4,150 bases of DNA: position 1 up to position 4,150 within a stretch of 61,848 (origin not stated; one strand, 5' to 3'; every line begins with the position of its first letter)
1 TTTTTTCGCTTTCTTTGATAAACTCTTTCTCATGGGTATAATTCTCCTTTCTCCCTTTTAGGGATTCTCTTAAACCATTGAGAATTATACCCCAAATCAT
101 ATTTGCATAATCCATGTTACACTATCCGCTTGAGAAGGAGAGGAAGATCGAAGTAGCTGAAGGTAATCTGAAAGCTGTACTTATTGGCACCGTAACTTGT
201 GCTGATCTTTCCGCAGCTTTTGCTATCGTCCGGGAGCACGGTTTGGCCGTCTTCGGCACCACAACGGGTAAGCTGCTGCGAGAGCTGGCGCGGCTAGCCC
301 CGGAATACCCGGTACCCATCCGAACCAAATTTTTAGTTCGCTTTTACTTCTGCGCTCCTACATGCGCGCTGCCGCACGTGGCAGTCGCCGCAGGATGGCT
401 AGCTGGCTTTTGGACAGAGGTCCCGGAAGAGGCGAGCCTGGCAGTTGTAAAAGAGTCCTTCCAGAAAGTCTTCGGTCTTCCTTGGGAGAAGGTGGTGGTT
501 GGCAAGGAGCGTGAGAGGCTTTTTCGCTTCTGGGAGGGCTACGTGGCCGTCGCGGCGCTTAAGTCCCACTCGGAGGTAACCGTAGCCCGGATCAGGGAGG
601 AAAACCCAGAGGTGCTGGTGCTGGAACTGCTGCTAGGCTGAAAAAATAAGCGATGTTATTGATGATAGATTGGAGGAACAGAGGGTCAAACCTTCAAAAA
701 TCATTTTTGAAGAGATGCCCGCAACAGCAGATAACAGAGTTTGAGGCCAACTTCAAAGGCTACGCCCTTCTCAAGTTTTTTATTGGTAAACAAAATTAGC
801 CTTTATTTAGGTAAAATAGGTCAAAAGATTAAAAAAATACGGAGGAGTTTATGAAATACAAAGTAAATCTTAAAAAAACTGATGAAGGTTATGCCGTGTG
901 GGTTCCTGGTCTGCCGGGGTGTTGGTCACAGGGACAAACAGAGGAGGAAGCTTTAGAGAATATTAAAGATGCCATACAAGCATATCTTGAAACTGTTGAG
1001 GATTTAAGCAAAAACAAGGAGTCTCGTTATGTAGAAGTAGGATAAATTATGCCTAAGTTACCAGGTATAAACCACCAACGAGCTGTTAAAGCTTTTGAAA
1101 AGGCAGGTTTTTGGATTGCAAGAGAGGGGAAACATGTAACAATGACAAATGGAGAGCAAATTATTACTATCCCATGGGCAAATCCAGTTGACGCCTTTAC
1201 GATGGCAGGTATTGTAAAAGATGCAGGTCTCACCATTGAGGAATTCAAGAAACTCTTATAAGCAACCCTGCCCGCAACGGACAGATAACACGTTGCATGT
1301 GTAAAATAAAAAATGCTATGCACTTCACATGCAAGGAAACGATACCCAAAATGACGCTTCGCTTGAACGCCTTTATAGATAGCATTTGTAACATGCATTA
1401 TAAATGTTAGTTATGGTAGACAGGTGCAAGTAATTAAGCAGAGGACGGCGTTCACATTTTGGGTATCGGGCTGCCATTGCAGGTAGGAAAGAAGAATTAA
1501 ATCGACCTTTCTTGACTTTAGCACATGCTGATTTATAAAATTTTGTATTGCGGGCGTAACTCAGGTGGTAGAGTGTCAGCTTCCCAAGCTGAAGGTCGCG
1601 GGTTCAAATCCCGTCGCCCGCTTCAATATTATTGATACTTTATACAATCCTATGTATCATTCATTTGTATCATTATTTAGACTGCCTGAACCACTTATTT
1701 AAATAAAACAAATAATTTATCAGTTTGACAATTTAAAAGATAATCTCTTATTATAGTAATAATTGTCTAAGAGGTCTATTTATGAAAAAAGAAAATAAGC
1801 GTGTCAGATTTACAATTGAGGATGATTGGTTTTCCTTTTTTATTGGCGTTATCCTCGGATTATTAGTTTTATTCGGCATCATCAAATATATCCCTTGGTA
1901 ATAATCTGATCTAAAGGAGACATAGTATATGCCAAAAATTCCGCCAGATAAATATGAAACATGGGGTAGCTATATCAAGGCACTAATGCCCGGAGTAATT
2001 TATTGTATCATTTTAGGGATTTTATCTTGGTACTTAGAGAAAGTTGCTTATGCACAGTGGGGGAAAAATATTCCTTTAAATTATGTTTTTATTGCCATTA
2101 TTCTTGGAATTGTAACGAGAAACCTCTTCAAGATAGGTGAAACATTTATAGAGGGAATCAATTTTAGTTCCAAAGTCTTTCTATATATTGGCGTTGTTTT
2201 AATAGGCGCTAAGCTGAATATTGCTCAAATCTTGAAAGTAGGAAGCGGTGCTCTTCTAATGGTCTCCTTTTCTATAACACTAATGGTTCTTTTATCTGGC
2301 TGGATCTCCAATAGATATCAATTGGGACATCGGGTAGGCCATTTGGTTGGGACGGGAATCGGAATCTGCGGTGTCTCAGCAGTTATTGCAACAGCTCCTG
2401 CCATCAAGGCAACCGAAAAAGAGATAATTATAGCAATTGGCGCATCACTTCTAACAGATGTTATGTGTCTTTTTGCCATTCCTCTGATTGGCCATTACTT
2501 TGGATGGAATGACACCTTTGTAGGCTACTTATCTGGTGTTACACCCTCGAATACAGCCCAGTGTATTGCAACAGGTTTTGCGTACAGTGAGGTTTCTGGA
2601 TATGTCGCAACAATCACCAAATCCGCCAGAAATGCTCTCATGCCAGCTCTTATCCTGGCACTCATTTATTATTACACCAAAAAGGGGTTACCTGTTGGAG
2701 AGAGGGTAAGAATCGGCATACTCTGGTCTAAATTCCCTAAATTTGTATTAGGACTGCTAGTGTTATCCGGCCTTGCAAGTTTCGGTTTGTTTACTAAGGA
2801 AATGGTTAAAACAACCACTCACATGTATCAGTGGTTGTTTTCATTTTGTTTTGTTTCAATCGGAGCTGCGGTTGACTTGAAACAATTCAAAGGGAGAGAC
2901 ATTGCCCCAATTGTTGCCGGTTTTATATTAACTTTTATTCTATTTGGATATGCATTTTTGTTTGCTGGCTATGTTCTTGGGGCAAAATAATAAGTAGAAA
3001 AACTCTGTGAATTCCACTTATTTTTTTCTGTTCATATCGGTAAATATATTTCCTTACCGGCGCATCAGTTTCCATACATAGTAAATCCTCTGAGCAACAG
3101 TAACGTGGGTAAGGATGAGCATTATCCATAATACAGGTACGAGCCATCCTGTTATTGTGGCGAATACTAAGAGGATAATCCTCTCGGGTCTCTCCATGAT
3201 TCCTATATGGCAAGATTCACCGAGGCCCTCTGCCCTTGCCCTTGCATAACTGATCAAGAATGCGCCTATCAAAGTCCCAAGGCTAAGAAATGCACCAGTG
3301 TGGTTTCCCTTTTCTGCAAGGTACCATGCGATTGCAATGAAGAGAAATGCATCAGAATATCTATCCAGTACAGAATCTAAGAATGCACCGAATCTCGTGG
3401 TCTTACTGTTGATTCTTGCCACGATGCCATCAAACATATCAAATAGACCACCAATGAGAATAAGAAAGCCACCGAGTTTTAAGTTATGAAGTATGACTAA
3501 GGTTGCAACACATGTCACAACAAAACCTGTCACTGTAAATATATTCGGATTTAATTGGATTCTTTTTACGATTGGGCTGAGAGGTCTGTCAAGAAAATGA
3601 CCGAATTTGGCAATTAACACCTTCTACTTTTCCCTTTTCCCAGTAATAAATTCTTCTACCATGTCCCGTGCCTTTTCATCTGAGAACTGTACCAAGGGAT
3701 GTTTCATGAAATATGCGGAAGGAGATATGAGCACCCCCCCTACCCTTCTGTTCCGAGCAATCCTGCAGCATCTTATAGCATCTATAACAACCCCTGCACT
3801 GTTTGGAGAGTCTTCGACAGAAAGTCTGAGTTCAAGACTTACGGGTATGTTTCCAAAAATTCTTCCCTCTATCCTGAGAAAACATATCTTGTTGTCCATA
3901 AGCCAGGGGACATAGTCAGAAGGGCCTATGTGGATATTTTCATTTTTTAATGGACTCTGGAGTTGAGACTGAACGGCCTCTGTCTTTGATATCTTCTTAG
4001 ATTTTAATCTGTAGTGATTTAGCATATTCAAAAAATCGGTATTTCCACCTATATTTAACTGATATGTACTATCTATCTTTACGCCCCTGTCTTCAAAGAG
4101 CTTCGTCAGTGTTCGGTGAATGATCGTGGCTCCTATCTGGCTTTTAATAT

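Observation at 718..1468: hicBA sits between two related long palindromes, like an integron gene cassette with atypical attC-like sites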

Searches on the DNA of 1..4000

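Call 7: search_rna_families(source=window, start=1, end=4000, threshold=evalue, max_evalue=1)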
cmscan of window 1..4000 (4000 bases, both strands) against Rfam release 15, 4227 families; matches with E-value up to 1: 3.
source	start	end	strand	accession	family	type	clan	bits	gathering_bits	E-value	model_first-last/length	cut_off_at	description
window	1550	1622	+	RF00005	tRNA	Gene; tRNA;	CL00001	70.3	29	1.6e-14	1-71/71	no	tRNA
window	1587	1740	-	RF02194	HPnc0260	Gene; antisense;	-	42.3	59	0.016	1-156/156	no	Bacterial antisense RNA HPnc0260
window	1889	1958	+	RF03021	RT-18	Gene; sRNA;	-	24.4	41.3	0.47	1-84/84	no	RT-18 RNA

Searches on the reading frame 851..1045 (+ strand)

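Call 24: search_protein_families(library=pfam, proteins=[window:851-1045:+], max_evalue=0.01)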
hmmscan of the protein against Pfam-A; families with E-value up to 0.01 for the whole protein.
window:851-1045:+ (64 aa): 3 families
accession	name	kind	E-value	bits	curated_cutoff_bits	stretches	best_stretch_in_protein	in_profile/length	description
PF15919.11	HicB_lk_antitox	-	2.9e-11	44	27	1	7-55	5-54/123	HicB_like antitoxin of bacterial toxin-antitoxin system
PF21748.3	UPF0150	-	5.9e-06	26.6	27.3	1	9-46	16-53/64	UPF0150-like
PF15209.11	IL31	-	0.0048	17.2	27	1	30-57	52-80/132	Interleukin 31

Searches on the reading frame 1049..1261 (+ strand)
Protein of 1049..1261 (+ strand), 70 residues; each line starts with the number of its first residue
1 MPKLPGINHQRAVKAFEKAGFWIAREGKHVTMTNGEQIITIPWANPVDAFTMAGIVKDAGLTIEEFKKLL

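Call 24: search_protein_families(library=pfam, proteins=[window:1049-1261:+], max_evalue=0.01)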
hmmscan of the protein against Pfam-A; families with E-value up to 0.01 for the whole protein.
window:1049-1261:+ (70 aa): 1 family
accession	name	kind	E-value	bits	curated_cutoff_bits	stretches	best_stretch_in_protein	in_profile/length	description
PF07927.17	HicA_toxin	-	2.6e-06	27.9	27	1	12-61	4-58/58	HicA toxin of bacterial toxin-antitoxin,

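Call 39: find_encoding_contigs(protein=window:1049-1261:+, flank=2500, max_places=10)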
Protein window:1049-1261:+ (70 aa): no gene with exactly this product is on record in the collection.
